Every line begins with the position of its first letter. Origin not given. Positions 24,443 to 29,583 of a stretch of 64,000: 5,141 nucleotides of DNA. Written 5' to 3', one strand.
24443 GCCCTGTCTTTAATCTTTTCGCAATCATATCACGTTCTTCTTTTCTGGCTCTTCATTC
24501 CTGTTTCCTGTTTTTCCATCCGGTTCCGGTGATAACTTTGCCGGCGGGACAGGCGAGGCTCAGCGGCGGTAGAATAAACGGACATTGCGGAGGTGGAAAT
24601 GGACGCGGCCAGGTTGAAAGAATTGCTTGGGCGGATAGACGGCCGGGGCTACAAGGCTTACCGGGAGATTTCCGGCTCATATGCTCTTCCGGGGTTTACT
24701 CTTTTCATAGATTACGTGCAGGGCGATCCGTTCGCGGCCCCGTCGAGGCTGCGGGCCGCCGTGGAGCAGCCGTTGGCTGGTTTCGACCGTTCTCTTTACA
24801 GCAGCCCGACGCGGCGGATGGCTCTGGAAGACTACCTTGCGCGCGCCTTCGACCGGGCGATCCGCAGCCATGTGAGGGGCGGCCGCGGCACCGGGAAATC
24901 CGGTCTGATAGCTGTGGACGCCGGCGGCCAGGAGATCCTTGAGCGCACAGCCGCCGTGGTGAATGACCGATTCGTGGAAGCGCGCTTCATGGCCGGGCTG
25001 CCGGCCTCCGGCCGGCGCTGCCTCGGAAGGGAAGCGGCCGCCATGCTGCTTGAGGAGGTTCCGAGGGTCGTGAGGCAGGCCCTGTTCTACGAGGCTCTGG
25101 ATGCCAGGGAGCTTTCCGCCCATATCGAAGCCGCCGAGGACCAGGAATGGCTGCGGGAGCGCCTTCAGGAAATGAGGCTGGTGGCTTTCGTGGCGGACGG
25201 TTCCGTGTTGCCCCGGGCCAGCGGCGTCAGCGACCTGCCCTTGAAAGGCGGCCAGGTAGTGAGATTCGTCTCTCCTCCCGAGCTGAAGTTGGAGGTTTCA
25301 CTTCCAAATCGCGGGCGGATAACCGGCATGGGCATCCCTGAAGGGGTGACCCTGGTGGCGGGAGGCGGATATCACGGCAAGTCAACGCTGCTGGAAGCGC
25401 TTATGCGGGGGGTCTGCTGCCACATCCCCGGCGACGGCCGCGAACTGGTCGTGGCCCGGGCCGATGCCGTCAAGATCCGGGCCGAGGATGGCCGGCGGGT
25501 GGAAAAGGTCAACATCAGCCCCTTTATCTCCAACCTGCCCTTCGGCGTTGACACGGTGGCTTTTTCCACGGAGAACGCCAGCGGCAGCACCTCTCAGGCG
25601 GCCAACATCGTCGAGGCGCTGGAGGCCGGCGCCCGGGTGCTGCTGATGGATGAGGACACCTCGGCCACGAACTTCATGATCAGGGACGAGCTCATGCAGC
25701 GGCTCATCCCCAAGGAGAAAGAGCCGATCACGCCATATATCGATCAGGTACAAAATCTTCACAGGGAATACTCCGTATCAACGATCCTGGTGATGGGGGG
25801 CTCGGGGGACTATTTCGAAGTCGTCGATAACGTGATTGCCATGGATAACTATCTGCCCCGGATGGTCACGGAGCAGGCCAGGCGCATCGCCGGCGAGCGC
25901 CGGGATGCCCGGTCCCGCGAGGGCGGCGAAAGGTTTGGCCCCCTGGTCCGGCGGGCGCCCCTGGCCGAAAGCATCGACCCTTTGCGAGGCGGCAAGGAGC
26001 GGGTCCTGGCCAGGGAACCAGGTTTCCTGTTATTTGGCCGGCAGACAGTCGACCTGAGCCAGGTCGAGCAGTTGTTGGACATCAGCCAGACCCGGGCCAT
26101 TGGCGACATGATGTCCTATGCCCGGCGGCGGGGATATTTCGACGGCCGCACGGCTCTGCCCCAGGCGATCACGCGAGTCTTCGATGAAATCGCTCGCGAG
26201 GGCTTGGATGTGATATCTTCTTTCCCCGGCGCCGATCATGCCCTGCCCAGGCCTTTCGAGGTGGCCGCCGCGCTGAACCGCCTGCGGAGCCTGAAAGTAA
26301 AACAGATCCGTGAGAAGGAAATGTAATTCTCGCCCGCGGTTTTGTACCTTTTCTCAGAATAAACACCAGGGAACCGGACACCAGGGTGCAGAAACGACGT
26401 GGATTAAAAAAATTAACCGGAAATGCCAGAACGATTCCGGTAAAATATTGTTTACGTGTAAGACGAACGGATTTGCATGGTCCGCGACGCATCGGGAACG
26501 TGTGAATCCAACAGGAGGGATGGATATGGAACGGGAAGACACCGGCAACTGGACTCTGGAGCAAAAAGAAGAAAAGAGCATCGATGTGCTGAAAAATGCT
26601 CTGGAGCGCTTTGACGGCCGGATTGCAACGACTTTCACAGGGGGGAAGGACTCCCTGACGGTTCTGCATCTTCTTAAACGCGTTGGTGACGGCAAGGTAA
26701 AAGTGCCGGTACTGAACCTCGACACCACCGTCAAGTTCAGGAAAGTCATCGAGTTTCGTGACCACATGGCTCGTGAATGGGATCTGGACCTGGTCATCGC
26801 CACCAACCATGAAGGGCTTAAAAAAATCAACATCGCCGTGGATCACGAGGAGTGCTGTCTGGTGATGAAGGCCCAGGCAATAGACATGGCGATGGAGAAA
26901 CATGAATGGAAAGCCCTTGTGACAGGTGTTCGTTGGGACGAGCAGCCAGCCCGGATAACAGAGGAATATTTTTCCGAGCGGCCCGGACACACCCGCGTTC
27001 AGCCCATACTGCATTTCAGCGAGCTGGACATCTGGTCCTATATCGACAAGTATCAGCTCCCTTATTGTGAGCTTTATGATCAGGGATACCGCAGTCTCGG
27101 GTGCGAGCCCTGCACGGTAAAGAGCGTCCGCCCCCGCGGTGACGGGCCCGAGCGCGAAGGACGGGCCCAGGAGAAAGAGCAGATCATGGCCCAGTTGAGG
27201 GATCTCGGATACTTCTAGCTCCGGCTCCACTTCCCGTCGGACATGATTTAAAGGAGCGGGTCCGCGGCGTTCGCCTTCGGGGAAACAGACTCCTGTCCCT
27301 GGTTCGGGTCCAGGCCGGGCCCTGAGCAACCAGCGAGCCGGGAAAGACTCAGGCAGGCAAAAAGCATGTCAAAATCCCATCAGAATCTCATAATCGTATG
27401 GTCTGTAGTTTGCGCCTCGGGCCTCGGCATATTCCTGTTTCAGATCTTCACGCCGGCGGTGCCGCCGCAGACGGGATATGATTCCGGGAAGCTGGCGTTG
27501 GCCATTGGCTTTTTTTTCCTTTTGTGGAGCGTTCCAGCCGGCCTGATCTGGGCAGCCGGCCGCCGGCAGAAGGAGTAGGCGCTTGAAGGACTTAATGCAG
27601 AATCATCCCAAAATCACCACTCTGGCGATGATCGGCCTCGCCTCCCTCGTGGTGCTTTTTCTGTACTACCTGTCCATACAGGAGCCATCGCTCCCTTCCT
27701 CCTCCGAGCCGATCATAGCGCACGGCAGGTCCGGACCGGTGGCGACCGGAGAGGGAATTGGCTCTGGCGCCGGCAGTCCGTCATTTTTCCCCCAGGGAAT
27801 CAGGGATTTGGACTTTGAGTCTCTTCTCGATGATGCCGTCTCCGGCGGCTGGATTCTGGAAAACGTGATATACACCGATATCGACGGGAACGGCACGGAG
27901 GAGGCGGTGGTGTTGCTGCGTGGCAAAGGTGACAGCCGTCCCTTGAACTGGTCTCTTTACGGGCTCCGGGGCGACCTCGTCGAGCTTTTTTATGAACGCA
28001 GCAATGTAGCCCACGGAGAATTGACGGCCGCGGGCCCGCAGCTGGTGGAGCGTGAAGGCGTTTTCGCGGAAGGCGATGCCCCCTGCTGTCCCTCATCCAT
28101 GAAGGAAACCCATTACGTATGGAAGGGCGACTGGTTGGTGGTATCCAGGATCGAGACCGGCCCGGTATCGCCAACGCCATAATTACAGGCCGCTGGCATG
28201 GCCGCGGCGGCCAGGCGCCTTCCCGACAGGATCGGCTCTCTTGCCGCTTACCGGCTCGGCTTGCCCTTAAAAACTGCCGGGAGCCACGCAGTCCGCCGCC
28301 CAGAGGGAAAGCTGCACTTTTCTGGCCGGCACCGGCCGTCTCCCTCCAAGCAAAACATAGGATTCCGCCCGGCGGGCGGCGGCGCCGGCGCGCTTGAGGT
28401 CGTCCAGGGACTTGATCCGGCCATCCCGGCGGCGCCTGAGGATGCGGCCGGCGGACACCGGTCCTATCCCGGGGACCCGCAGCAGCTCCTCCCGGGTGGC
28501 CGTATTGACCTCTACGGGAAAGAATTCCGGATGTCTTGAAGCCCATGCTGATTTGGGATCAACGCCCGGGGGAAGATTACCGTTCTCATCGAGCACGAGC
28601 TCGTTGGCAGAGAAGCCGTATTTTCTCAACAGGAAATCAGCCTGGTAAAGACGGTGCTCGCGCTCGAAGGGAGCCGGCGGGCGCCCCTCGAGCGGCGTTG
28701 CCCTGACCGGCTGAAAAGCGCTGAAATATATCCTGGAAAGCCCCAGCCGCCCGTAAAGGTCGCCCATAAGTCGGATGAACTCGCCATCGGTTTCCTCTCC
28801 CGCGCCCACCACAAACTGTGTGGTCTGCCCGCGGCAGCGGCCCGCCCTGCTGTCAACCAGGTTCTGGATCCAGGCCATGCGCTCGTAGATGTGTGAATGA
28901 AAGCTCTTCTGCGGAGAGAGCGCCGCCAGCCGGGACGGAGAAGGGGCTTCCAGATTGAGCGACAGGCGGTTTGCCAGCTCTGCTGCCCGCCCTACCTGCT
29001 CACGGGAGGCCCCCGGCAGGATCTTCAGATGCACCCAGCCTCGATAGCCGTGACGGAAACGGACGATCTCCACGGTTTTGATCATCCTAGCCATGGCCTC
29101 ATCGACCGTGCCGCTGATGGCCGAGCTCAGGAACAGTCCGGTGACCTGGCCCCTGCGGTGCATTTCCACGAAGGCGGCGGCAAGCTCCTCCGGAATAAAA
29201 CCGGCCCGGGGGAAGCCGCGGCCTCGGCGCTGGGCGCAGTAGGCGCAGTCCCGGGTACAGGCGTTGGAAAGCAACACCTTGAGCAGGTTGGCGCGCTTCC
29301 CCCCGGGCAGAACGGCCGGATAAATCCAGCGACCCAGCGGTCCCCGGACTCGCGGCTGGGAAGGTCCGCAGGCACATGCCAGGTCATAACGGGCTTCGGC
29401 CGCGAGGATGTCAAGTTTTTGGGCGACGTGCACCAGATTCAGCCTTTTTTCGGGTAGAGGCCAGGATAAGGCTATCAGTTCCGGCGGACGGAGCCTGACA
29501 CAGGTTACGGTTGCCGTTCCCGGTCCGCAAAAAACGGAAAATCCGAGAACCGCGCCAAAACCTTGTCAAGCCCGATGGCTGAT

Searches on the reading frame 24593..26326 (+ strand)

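Call 19: search_protein_families(library=ncbifam, proteins=[window:24593-26326:+], max_evalue=0.00001)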
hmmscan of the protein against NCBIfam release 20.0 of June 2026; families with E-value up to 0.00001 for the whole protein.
window:24593-26326:+ (577 aa): 0 families

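Call 71: search_protein_families(library=pfam, proteins=[window:24593-26326:+], max_evalue=0.001)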
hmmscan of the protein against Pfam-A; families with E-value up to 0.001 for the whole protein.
window:24593-26326:+ (577 aa): 3 families
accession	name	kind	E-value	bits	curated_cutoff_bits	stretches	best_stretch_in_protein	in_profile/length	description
PF09818.15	ABC_ATPase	-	3.2e-122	407.4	23.2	1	171-448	2-277/283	P-loop domain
PF20446.3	ABC_N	-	1.3e-54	184.9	26.5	1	7-166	3-161/162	ATPase of the ABC class N-terminal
PF21117.3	MRB1590_C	-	3.8e-29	101.8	27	1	479-570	10-102/102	MRB1590 C-terminal domain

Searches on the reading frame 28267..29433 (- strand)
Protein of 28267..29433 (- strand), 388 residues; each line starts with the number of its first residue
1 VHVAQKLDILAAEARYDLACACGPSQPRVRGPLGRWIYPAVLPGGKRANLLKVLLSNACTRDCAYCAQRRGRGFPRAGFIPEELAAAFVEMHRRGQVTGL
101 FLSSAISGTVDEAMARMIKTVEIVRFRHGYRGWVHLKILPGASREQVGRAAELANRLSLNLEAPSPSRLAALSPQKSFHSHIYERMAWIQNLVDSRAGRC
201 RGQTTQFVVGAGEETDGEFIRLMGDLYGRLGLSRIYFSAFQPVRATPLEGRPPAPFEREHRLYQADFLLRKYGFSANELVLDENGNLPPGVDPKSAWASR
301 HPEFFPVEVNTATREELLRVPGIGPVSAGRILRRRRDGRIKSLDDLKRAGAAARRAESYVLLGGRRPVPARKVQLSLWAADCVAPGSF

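Call 19: search_protein_families(library=ncbifam, proteins=[window:28267-29433:-], max_evalue=0.00001)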
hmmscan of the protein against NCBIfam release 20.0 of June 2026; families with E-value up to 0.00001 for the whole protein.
window:28267-29433:- (388 aa): 3 families
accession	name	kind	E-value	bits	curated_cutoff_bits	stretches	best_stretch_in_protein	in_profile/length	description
TIGR03916.1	rSAM_link_UDG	hypoth_equivalog_domain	1.4e-94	317.5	343.5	1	4-366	2-380/415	putative DNA modification/repair radical SAM protein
TIGR01259.1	comE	subfamily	2.8e-07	30.5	152.35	1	306-348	59-102/120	comEA protein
NF053743.1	LipS2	equivalog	1.2e-06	28.2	270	0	184-287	152-248/292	LipS2 family lipoyl synthase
